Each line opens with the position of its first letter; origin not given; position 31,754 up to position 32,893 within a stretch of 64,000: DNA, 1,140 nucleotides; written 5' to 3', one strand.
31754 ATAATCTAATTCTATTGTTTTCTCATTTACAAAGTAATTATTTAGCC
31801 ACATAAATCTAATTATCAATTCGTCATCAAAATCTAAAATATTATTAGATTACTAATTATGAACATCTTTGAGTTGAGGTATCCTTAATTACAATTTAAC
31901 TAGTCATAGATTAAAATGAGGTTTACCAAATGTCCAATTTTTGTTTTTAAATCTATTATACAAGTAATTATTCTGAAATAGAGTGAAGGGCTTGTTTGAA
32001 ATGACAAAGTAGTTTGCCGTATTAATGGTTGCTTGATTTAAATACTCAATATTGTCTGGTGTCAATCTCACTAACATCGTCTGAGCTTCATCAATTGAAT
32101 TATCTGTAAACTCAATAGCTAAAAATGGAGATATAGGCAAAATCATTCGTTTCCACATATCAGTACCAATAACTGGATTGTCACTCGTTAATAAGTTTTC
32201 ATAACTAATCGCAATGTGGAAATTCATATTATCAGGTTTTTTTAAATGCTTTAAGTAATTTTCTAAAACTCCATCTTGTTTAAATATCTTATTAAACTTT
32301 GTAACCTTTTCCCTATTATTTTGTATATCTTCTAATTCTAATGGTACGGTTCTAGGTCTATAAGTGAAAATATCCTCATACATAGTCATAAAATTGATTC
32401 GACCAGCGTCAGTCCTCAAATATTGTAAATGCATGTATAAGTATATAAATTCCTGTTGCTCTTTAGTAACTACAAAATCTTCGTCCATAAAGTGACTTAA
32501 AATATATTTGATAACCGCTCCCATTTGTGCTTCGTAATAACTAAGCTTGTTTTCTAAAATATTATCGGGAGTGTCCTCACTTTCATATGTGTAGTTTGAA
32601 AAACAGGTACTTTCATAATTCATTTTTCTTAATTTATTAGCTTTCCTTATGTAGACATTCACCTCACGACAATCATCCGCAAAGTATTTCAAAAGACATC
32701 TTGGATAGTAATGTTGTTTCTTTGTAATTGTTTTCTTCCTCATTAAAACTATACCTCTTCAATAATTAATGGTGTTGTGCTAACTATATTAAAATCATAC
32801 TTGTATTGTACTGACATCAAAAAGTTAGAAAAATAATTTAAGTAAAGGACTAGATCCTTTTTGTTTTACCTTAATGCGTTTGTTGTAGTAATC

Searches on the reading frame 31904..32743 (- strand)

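Call 24: search_protein_families(library=pfam, proteins=[window:31904-32743:-], max_evalue=0.001)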
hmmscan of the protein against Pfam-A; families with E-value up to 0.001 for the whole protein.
window:31904-32743:- (279 aa): 1 family
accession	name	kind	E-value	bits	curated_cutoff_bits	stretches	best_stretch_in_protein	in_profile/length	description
PF14022.11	DUF4238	-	5.6e-24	85.5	27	1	9-251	1-279/281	Protein of unknown function (DUF4238)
